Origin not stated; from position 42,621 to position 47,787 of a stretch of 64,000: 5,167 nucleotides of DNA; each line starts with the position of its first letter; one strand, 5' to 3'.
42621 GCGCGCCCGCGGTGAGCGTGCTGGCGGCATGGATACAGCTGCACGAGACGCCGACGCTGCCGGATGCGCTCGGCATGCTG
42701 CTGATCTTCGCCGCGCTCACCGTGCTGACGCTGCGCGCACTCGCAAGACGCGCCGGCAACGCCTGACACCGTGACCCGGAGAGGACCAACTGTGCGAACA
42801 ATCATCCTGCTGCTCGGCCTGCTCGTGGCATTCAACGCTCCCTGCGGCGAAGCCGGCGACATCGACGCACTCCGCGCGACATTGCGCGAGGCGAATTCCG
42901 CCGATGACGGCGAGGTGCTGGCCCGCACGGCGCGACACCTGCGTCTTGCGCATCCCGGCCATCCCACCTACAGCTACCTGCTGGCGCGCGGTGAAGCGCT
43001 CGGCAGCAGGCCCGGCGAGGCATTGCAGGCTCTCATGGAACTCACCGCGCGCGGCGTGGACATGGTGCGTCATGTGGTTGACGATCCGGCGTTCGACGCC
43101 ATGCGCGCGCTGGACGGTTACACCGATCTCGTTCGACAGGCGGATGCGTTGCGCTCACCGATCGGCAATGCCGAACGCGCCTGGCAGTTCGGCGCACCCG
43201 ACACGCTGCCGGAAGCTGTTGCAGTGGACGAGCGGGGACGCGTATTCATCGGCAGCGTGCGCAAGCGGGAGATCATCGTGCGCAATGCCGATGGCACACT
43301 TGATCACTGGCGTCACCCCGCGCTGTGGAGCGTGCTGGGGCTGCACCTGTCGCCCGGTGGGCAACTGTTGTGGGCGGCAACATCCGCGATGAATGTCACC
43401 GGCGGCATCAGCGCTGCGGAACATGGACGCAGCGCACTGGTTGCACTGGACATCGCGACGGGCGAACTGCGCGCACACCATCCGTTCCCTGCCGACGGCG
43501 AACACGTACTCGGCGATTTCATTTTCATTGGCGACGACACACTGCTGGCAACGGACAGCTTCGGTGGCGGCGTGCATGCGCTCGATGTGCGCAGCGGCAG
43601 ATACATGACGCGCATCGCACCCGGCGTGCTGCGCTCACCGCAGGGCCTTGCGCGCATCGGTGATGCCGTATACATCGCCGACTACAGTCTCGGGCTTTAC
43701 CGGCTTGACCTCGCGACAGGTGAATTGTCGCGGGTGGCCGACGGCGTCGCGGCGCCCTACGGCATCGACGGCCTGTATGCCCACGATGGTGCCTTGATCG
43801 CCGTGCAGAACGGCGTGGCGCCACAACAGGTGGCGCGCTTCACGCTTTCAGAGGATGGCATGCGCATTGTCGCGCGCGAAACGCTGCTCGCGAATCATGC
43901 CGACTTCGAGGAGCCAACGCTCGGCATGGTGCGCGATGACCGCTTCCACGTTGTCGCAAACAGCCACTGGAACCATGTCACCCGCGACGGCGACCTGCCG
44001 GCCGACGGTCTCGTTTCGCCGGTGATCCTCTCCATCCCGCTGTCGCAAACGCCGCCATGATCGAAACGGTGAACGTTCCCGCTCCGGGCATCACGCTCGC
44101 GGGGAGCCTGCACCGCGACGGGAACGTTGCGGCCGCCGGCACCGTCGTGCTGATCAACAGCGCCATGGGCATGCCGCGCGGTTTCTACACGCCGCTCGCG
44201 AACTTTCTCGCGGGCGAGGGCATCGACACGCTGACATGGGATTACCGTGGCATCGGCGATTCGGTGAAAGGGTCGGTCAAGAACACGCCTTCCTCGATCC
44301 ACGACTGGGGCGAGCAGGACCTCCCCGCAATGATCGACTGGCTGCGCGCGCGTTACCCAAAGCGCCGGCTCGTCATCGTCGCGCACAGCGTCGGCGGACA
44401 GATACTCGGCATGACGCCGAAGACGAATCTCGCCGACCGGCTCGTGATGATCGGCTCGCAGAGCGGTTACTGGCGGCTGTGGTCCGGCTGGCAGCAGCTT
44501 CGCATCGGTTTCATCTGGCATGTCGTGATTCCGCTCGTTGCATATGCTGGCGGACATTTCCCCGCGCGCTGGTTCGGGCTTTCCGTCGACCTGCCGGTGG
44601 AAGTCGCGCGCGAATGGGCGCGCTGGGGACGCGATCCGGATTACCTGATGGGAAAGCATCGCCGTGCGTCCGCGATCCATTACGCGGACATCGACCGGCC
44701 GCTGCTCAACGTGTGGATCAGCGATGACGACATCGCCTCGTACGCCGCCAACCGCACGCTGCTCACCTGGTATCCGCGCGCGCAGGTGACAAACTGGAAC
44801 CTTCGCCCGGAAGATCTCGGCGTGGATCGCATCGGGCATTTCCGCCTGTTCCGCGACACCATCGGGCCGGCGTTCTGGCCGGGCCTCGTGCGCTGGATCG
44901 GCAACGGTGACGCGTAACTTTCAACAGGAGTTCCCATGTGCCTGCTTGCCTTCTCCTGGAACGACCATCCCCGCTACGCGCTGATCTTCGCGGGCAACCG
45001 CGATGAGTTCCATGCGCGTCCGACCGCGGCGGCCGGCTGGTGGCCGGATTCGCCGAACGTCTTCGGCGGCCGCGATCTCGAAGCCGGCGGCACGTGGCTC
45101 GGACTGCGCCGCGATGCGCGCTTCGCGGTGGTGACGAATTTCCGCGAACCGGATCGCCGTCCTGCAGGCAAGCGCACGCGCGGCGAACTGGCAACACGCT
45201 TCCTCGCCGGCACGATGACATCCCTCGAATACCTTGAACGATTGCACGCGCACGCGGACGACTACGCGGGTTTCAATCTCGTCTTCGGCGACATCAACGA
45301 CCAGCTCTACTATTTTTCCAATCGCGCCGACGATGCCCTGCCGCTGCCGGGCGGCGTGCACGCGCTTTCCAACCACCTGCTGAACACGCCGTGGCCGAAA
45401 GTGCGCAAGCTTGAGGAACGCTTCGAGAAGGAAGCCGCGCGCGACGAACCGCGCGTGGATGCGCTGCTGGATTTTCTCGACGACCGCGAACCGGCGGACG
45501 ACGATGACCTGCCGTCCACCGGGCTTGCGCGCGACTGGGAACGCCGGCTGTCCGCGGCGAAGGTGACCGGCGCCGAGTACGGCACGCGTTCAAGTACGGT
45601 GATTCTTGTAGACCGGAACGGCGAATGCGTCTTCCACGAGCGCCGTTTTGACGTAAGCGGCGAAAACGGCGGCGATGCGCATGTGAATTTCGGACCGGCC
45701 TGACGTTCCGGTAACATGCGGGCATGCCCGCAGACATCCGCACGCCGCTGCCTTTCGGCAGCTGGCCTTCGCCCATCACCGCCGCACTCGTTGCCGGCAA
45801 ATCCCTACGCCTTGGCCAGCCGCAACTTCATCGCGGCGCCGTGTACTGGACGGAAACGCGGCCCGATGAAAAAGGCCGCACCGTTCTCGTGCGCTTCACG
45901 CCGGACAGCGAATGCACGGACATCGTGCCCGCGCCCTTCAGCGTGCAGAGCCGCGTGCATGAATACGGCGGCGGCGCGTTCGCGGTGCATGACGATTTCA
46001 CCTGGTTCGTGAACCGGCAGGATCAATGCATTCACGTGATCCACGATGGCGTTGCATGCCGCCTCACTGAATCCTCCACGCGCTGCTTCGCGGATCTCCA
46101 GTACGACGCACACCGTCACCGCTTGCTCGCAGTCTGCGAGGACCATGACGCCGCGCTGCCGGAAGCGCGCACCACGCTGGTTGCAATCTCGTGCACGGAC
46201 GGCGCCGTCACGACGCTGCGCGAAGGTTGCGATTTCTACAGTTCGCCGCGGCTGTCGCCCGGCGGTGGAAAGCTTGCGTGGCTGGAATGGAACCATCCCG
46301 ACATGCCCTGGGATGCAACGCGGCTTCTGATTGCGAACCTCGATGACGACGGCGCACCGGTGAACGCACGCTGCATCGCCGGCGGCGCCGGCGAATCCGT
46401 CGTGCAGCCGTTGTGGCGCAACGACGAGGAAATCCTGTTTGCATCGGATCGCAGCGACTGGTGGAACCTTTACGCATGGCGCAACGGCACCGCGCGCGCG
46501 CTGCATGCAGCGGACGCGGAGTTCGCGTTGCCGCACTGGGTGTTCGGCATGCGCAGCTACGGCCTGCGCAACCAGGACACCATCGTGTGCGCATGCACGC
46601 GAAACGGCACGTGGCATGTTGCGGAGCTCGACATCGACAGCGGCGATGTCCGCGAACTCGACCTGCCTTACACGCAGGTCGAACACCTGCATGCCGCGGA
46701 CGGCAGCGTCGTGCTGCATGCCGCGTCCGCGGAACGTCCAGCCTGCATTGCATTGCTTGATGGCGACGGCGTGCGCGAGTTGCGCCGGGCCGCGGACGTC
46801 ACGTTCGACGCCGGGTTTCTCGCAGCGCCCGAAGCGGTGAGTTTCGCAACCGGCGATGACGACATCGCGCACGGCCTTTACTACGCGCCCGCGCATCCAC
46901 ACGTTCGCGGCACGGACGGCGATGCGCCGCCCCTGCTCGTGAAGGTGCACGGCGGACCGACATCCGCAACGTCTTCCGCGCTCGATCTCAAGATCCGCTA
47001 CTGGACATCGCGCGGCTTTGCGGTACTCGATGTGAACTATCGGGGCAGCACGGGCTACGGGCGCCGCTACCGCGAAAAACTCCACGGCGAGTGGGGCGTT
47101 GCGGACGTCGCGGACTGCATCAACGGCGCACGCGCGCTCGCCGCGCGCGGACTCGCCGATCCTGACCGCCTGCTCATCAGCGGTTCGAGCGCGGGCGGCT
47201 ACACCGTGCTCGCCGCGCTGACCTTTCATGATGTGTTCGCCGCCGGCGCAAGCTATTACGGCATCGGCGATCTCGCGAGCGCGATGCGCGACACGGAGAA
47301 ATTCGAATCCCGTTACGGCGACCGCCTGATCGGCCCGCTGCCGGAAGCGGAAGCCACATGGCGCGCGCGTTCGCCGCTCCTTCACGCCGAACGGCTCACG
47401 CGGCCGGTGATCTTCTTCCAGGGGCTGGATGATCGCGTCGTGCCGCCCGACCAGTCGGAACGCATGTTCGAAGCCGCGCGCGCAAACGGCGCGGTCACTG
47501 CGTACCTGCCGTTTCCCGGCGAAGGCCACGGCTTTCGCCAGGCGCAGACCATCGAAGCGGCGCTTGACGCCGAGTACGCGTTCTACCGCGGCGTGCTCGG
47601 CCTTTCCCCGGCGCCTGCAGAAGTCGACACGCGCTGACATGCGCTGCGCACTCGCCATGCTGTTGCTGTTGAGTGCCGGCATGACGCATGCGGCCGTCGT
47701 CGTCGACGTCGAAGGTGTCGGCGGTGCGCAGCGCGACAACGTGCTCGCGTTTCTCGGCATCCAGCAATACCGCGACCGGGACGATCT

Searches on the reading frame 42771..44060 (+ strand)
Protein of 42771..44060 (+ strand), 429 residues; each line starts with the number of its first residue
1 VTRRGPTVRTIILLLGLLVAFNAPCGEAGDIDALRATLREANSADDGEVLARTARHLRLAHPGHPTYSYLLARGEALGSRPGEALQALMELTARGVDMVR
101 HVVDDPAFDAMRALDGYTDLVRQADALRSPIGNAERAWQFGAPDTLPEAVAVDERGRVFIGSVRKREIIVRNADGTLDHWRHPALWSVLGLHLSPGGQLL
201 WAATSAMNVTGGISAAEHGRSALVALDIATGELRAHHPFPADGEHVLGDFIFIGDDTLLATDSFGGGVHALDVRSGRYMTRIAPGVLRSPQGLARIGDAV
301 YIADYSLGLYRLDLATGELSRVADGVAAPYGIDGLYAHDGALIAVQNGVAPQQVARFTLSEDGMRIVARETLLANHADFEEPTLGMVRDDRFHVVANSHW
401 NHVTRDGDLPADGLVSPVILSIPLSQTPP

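Call 26: search_protein_families(library=pfam, proteins=[window:42771-44060:+], max_evalue=0.00001)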
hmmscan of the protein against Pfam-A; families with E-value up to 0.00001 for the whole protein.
window:42771-44060:+ (429 aa): 1 family
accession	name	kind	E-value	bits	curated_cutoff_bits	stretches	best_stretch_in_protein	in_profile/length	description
PF13360.13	PQQ_2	-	4.2e-08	33.6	27.6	1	185-318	96-228/233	Outer membrane protein assembly factor BamB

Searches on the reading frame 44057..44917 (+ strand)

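Call 26: search_protein_families(library=pfam, proteins=[window:44057-44917:+], max_evalue=0.00001)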
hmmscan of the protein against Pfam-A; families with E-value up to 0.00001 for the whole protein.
window:44057-44917:+ (286 aa): 2 families
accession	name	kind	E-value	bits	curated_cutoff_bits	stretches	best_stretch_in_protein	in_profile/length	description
PF12146.15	Hydrolase_4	-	1.7e-10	41.1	27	1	30-116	6-89/239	Serine aminopeptidase, S33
PF00561.26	Abhydrolase_1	-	2.3e-09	37.7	25.8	1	29-119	2-85/245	alpha/beta hydrolase fold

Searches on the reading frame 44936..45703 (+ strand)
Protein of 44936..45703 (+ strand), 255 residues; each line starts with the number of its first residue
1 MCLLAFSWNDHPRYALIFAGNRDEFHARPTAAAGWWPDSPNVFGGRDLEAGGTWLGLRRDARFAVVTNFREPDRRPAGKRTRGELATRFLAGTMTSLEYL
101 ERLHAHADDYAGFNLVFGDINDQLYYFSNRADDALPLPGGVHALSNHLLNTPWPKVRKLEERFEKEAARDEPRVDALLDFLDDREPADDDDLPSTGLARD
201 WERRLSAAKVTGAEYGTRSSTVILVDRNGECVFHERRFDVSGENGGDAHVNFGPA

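Call 26: search_protein_families(library=pfam, proteins=[window:44936-45703:+], max_evalue=0.00001)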
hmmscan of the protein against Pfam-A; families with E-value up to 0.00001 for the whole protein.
window:44936-45703:+ (255 aa): 1 family
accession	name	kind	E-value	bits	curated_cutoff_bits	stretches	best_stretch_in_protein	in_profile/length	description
PF05742.17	TANGO2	-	7.2e-74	249.6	22.6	1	1-238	1-255/257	Transport and Golgi organisation 2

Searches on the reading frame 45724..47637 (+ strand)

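Call 27: search_protein_families(library=pfam, proteins=[window:45724-47637:+], max_evalue=0.00001)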
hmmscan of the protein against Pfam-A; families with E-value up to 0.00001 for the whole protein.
window:45724-47637:+ (637 aa): 4 families
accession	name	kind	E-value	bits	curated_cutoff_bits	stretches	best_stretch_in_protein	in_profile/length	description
PF00326.27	Peptidase_S9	-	1.7e-46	158.8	22.6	1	421-626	4-211/213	Prolyl oligopeptidase family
PF20434.5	BD-FAE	-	1.3e-10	41.6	26.8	1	401-582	12-212/215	BD-FAE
PF01738.24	DLH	-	9.8e-07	29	21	1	470-610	86-194/217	Dienelactone hydrolase family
PF02129.25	Peptidase_S15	-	4.3e-06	27.1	23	0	540-589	203-251/262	X-Pro dipeptidyl-peptidase (S15 family)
